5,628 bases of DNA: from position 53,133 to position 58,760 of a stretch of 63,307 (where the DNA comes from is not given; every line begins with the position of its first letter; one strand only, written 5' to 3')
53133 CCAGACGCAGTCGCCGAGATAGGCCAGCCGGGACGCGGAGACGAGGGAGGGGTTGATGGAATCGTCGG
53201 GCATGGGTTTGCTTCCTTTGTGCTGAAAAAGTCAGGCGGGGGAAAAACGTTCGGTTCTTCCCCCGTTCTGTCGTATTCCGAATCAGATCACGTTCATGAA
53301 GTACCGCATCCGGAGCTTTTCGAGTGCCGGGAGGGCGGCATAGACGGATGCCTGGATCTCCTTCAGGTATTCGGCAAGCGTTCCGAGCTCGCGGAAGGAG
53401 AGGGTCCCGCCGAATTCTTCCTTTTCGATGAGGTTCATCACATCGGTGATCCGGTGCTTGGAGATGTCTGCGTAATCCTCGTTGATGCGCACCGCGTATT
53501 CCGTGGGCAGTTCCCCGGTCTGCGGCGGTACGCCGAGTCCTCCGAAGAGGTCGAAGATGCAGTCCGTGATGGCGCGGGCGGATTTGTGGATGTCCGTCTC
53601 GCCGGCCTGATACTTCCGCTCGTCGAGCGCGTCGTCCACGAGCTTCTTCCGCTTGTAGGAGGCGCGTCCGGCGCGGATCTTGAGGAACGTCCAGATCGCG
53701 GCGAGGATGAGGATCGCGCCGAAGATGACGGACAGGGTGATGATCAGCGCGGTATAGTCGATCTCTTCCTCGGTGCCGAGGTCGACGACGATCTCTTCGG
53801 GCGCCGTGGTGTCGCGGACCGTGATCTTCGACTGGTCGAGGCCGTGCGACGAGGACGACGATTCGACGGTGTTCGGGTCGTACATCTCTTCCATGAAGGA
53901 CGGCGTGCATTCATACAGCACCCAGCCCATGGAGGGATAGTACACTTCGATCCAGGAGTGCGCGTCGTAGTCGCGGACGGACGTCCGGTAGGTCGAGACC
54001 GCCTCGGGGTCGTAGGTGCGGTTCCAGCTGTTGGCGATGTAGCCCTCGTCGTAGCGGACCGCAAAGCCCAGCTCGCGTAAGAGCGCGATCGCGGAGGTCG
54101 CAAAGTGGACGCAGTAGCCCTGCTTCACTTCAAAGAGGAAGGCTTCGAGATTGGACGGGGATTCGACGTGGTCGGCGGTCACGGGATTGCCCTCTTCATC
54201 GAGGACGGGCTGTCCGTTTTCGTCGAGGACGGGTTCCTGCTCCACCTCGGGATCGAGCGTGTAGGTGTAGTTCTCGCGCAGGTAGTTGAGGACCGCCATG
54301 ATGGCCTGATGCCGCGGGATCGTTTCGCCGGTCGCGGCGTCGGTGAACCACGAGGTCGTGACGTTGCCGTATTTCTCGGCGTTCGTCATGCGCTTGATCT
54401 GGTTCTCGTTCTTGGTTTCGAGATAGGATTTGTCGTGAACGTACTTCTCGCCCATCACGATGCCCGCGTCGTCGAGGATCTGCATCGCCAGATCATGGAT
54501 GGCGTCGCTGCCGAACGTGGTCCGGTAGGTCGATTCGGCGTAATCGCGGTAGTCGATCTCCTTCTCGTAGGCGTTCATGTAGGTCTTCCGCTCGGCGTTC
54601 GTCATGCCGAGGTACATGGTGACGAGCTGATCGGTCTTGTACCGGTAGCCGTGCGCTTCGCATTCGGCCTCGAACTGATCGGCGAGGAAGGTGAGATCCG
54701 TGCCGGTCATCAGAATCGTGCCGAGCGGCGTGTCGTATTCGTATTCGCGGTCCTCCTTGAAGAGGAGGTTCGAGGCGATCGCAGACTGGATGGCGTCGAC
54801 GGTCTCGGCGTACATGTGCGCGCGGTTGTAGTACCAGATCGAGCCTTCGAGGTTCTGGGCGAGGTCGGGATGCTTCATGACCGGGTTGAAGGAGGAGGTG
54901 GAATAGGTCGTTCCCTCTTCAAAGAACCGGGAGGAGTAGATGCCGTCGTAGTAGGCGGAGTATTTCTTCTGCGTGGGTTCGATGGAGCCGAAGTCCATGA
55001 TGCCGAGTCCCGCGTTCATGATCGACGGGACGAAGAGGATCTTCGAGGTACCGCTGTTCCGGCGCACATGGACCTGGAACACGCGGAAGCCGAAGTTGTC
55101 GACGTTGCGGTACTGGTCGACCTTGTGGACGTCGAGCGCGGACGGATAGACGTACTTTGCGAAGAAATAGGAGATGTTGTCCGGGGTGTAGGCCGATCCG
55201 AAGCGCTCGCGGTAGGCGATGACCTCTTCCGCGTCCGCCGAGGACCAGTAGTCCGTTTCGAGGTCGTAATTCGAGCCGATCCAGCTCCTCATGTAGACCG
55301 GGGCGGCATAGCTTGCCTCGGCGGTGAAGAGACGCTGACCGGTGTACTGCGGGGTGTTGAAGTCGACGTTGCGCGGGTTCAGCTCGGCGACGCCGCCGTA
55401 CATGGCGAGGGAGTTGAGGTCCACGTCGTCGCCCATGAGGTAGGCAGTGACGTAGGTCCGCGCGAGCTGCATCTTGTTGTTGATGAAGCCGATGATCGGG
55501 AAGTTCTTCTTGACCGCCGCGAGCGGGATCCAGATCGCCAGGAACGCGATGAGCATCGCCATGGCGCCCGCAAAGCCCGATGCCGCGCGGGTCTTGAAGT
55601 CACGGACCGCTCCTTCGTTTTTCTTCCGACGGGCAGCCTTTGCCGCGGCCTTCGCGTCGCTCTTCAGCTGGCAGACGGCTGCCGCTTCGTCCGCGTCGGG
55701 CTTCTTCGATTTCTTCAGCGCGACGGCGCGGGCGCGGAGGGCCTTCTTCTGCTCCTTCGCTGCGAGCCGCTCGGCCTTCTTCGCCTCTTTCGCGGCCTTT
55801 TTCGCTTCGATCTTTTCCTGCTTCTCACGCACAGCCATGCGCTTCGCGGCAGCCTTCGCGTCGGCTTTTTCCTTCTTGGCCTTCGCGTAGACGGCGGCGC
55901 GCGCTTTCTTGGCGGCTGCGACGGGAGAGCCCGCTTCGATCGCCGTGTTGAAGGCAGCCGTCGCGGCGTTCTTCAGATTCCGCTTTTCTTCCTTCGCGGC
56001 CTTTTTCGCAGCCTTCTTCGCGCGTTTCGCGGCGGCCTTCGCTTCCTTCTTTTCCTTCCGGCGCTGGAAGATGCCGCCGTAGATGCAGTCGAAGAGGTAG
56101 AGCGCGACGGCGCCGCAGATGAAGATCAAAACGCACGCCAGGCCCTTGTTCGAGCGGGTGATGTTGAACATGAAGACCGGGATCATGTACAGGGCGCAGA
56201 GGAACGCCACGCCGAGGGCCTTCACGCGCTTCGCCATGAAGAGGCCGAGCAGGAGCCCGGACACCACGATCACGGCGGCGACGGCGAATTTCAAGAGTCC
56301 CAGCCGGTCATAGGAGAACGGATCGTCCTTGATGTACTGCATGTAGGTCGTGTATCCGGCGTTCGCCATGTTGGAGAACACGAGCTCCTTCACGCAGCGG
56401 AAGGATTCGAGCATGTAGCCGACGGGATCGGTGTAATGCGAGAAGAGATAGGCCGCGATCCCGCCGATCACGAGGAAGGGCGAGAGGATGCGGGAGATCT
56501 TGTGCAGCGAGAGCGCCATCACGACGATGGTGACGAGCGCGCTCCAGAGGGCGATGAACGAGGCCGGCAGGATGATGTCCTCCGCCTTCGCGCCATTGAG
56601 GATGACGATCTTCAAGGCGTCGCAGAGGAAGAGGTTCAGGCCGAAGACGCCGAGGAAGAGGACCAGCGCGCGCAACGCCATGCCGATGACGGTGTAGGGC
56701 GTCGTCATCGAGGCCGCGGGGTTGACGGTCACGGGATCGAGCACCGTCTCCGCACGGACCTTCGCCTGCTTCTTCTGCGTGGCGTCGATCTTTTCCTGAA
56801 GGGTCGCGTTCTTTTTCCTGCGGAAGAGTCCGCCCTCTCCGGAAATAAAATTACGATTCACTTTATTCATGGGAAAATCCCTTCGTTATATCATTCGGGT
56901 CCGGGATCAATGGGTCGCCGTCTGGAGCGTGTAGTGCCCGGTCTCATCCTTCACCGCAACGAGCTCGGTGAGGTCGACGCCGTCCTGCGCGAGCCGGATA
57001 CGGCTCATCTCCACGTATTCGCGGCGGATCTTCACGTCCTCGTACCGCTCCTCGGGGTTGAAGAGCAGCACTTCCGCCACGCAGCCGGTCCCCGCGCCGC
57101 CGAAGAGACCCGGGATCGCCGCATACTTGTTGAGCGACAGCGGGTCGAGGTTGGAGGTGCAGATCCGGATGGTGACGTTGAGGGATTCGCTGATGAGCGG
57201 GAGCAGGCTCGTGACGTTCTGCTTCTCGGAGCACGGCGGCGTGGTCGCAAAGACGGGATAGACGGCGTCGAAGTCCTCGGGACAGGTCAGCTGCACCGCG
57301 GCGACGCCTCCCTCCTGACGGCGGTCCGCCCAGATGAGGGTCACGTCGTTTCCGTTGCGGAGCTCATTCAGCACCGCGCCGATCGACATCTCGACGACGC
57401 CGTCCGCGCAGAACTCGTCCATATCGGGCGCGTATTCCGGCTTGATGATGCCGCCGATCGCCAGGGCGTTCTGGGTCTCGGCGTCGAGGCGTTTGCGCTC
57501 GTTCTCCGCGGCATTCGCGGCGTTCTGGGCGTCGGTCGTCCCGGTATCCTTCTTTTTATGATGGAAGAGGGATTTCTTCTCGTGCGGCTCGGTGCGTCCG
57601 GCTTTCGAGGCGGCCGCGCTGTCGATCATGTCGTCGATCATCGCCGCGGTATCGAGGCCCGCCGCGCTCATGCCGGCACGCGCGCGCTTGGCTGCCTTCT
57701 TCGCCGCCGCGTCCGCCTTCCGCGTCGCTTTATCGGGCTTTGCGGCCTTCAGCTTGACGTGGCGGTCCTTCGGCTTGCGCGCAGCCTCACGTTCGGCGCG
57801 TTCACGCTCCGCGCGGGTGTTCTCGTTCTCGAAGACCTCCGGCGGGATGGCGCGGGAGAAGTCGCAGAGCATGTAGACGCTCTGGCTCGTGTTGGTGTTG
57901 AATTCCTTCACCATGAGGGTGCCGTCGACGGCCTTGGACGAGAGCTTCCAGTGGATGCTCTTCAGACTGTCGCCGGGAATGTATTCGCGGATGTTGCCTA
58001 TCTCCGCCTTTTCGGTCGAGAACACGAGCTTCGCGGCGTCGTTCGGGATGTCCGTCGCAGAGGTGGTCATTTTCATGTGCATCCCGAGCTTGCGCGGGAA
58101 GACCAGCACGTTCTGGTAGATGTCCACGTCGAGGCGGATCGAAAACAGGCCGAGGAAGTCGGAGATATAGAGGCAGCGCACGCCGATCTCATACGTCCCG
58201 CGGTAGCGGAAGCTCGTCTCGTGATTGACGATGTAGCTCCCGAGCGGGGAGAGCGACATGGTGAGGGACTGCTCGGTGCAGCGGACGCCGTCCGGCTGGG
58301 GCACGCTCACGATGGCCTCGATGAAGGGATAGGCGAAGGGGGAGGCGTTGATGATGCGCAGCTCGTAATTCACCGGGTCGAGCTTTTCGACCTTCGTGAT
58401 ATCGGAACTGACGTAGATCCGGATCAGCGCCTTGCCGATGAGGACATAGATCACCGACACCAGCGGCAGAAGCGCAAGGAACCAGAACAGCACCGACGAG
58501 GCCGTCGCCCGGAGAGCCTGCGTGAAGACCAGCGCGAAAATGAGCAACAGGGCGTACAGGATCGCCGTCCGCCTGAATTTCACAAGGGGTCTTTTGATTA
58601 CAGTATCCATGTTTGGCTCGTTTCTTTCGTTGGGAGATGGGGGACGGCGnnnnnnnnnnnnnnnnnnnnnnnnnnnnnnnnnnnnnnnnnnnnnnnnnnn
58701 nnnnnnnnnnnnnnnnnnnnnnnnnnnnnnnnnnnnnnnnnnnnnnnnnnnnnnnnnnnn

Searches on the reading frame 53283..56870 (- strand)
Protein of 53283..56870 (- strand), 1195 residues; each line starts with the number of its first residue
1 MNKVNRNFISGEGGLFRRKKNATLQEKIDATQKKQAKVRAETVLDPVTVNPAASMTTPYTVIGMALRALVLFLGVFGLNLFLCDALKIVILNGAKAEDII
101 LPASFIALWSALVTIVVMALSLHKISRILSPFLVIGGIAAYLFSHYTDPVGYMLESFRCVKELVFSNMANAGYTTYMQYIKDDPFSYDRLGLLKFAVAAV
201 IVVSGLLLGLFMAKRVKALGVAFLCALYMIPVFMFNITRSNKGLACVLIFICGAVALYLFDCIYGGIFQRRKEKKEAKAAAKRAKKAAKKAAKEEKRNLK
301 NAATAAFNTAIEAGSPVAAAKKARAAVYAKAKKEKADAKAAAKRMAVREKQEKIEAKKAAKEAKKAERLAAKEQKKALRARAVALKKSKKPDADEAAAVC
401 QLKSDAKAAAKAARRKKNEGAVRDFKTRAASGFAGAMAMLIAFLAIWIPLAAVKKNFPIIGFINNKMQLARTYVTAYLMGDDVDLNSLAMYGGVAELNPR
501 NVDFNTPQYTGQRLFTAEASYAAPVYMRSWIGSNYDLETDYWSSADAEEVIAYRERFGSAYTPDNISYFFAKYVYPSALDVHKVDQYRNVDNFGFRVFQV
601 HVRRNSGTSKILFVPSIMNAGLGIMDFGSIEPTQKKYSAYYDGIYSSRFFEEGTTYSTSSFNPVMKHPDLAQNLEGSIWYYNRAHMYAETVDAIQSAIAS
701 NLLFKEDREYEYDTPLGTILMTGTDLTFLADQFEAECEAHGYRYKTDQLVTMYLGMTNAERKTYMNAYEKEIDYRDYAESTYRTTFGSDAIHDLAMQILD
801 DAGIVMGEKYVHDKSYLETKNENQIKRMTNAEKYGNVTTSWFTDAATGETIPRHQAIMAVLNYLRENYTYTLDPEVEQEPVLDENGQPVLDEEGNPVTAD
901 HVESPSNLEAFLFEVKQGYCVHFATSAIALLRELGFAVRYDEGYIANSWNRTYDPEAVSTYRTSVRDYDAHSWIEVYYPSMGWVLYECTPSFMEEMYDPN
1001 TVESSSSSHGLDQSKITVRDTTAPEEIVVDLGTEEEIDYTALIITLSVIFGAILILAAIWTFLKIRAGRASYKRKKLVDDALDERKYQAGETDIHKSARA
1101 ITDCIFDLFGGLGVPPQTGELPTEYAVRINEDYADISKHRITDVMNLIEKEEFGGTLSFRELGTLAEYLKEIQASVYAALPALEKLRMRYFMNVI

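Call 72: search_protein_families(library=pfam, proteins=[window:53283-56870:-], max_evalue=0.00001)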
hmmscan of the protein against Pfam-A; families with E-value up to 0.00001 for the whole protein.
window:53283-56870:- (1195 aa): 1 family
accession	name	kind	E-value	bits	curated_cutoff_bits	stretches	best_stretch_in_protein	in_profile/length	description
PF01841.26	Transglut_core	-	1e-14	55.1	23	1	855-987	16-107/108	Transglutaminase-like superfamily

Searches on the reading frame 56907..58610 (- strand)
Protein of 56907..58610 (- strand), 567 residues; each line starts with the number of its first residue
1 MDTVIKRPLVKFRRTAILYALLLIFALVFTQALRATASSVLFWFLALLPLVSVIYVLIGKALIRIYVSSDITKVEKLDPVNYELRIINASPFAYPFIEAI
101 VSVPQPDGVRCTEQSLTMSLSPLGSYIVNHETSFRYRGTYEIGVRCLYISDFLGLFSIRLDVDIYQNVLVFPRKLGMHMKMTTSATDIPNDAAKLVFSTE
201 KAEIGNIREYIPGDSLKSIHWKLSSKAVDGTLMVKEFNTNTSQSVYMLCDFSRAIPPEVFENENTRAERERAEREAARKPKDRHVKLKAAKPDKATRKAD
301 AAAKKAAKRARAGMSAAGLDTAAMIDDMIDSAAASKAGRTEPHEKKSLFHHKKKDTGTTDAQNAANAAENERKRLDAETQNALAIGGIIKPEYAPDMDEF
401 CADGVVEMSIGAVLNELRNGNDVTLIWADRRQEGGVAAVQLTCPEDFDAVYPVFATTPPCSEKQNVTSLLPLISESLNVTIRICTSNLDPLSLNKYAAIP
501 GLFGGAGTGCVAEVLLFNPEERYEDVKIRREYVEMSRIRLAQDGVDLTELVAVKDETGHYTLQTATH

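Call 72: search_protein_families(library=pfam, proteins=[window:56907-58610:-], max_evalue=0.00001)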
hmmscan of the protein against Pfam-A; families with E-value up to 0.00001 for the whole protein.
window:56907-58610:- (567 aa): 1 family
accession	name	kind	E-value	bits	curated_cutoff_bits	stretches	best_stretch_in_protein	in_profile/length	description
PF01882.25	DUF58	-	8.7e-06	25.5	23.4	0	207-253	2-46/216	Protein of unknown function DUF58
